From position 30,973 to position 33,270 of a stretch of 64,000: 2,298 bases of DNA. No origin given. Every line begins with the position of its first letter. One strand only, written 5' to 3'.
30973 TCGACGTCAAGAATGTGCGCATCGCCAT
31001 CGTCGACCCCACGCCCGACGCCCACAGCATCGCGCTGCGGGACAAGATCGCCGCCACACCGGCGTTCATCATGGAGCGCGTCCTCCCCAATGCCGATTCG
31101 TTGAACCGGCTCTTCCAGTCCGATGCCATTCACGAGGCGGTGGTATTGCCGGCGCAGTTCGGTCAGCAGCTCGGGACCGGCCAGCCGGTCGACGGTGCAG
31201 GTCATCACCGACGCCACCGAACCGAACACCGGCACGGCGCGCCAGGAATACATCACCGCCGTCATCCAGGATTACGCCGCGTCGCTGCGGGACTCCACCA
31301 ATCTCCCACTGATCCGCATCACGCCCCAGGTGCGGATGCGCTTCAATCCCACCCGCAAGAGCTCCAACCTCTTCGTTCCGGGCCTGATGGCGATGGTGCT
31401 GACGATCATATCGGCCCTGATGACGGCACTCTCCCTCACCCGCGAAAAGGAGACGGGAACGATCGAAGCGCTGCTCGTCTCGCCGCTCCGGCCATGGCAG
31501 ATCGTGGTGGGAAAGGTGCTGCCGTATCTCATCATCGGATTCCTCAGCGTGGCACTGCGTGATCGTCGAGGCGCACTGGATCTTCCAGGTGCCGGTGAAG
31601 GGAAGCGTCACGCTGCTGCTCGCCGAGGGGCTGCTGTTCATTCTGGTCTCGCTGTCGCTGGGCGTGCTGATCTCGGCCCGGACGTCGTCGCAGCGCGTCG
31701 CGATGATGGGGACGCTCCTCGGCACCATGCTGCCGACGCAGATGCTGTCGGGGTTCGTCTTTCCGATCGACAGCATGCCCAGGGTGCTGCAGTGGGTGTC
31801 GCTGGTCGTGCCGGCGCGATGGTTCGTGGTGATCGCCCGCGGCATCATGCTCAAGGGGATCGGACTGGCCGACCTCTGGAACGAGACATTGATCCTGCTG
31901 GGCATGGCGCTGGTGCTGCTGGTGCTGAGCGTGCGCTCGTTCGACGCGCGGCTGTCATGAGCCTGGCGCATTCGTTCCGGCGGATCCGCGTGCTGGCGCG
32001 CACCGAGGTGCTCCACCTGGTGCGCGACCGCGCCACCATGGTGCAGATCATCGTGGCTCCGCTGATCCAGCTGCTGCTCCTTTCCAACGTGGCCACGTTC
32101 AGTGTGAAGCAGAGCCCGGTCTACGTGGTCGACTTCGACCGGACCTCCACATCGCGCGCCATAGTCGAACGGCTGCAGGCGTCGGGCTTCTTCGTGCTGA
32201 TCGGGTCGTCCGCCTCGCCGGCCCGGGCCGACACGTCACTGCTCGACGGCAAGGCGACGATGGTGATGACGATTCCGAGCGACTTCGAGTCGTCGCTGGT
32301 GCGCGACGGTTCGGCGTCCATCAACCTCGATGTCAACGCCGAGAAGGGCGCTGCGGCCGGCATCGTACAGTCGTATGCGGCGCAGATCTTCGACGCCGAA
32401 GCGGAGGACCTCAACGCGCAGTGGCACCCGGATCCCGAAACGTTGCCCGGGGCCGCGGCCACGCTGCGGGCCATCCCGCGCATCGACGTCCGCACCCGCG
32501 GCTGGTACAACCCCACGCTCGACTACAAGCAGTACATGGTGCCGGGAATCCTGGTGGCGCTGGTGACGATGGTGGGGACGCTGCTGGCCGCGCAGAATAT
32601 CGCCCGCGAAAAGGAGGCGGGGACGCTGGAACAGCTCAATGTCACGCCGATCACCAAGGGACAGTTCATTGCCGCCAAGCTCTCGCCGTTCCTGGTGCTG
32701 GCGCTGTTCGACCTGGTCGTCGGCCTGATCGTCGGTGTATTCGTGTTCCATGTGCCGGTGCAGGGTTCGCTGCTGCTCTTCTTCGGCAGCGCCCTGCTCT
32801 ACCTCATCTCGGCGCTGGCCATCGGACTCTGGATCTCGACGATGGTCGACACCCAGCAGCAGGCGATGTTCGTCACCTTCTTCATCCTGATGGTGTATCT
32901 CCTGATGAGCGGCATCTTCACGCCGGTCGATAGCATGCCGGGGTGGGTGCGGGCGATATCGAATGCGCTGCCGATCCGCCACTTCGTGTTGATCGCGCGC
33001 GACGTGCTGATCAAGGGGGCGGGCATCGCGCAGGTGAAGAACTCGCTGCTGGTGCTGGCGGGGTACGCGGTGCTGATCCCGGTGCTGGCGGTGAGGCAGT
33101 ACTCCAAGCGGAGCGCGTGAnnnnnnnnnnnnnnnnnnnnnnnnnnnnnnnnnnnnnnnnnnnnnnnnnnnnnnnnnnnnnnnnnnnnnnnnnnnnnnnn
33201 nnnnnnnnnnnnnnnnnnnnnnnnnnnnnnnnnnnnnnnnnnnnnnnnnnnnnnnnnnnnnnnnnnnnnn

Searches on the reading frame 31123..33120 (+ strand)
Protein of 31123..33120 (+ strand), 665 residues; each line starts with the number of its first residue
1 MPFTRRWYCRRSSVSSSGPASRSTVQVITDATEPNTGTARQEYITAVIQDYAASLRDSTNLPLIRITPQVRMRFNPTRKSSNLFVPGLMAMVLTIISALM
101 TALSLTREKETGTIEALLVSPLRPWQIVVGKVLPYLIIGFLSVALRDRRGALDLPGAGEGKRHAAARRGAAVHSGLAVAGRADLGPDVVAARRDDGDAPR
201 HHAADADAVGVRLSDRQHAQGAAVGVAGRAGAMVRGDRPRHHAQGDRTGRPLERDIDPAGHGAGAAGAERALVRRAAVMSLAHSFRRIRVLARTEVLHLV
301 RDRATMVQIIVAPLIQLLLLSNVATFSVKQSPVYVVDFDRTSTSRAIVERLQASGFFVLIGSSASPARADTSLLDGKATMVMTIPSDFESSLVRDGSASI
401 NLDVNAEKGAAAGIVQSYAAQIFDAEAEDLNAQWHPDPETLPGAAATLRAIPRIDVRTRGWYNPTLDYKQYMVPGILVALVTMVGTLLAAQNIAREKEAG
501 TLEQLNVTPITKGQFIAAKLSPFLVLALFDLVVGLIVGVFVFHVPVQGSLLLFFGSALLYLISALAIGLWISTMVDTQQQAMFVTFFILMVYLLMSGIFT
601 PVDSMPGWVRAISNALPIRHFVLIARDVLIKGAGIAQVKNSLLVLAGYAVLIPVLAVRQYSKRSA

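Call 14: search_protein_families(library=pfam, proteins=[window:31123-33120:+])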
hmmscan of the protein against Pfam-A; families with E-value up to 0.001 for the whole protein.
window:31123-33120:+ (665 aa): 4 families
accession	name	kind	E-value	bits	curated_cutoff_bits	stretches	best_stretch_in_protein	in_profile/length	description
PF12698.13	ABC2_membrane_3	-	1.4e-60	205.7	31.6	2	309-657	7-346/347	ABC-2 family transporter protein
PF01061.29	ABC2_membrane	-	9.7e-34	117.2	26.9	2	471-628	49-209/211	ABC-2 type transporter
PF12679.13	ABC2_membrane_2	-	7.9e-29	101.2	27.2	2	291-663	3-281/283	ABC-2 family transporter protein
PF12730.13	ABC2_membrane_4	-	8.7e-13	49.1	27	1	462-590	41-177/179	ABC-2 family transporter protein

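Call 16: find_encoding_contigs(protein=window:31123-33120:+, flank=10000, max_places=6)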
Protein window:31123-33120:+ (665 aa): no gene with exactly this product is on record in the collection.
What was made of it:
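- Tried and rejected: Exact-protein look-up with a fused ORF: failed (call 16).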

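Call 48: find_homologous_proteins(query=window:31123-33120:+, max_evalue=1e-100)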
Query window:31123-33120:+ (665 aa): 1472 proteins with E <= 1e-100 among 8000 candidates; the best 120 are listed.
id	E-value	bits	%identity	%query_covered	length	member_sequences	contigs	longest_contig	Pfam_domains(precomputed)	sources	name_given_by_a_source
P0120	1.6e-239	815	100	58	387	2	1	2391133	PF12679.14,PF01061.30,PF12730.14,PF12698.14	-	-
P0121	7.2e-212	723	88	58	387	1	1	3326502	PF12679.14,PF01061.30,PF12730.14,PF12698.14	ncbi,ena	-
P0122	1.1e-206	706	85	58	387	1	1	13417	PF12679.14,PF01061.30,PF12730.14,PF12698.14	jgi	jgi:ABC-type multidrug transport system permease subunit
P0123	6.1e-205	701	55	97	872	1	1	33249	PF12679.14,PF01061.30,PF12730.14,PF12698.14,PF13304.13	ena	-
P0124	5.1e-154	532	67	57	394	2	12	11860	PF12679.14,PF01061.30,PF12730.14,PF12698.14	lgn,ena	-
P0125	5.7e-154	532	67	57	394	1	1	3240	PF12679.14,PF01061.30,PF12730.14,PF12698.14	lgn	-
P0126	2.1e-152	527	65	57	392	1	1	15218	PF12679.14,PF01061.30,PF12730.14,PF12698.14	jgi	jgi:ABC-2 type transport system permease protein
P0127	2.5e-152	527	64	57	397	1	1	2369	PF12679.14,PF01061.30,PF10920.16,PF12730.14,PF12698.14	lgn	-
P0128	5.1e-152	526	66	57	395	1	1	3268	PF12679.14,PF01061.30,PF12698.14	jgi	jgi:ABC-2 type transport system permease protein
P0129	1.5e-151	524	66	57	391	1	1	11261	PF12679.14,PF01061.30,PF12698.14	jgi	jgi:ABC-2 type transport system permease protein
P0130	1.6e-151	524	66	57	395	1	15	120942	PF12679.14,PF01061.30,PF12698.14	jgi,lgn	jgi:ABC-2 type transport system permease protein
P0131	1.0e-150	521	65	57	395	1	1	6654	PF12679.14,PF01061.30,PF12698.14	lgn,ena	-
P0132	1.0e-150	521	65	57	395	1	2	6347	PF12679.14,PF01061.30,PF12698.14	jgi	-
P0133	1.3e-150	521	65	57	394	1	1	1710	PF12679.14,PF01061.30,PF12730.14,PF12698.14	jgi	jgi:ABC-2 type transport system permease protein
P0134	1.4e-150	521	65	57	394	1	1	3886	PF12679.14,PF01061.30,PF12730.14,PF12698.14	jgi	jgi:ABC-2 type transport system permease protein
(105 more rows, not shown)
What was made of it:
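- Tried and rejected: The real ABC-2 gene is the 387-aa protein P0120 (call 48).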

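Call 49: find_encoding_contigs(protein=P0121, flank=10000, max_places=4)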
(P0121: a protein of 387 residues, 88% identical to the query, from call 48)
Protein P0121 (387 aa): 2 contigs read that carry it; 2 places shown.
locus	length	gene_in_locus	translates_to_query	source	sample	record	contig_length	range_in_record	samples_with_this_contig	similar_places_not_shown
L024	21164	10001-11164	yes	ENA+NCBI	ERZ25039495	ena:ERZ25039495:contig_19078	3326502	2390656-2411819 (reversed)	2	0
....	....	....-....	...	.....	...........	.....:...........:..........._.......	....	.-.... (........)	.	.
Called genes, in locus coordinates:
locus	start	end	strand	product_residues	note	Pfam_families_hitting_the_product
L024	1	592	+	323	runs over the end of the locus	PF00291:PALP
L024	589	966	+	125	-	PF01042:Ribonuc_L-PSP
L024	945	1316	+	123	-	PF09864:MliC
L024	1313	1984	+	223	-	-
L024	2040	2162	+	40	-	-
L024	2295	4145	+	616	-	PF00069:Pkinase, PF01636:APH (faint), PF03109:ABC1 (faint), PF07714:PK_Tyr_Ser-Thr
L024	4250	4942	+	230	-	PF00440:TetR_N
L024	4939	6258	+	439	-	PF02321:OEP (weak)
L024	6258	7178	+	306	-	PF25997:BSH_YhbJ (faint)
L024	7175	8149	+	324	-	PF00005:ABC_tran, PF13304:AAA_21 (weak)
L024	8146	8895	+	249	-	PF00005:ABC_tran, PF13304:AAA_21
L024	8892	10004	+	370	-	PF12679:ABC2_membrane_2, PF12698:ABC2_membrane_3, PF01061:ABC2_membrane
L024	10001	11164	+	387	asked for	PF12679:ABC2_membrane_2, PF12698:ABC2_membrane_3, PF12730:ABC2_membrane_4, PF01061:ABC2_membrane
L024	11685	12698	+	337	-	PF00106:adh_short, PF08659:KR, PF13561:adh_short_C2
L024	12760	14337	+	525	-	PF03706:LPG_synthase_TM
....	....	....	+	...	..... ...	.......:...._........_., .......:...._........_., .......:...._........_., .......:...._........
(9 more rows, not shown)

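Call 50: find_encoding_contigs(protein=P0122, flank=10000, max_places=4)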
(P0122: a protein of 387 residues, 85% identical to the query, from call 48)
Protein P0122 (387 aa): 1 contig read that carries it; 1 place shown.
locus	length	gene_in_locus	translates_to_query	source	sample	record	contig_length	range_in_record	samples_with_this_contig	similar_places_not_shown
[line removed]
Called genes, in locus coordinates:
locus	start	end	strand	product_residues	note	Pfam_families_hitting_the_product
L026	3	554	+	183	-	PF00005:ABC_tran, PF13304:AAA_21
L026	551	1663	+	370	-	PF12679:ABC2_membrane_2, PF12698:ABC2_membrane_3, PF01061:ABC2_membrane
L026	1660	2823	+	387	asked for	PF12679:ABC2_membrane_2, PF12698:ABC2_membrane_3, PF12730:ABC2_membrane_4, PF01061:ABC2_membrane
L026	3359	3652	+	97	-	-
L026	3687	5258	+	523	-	PF03706:LPG_synthase_TM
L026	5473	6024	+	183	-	PF05685:Uma2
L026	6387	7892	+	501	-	PF13857:Ank_5 (faint), PF00023:Ank (faint), PF13606:Ank_3 (faint), PF12796:Ank_2, PF13637:Ank_4 (weak)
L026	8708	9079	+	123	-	-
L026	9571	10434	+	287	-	-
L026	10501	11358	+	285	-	-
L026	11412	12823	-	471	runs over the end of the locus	PF00144:Beta-lactamase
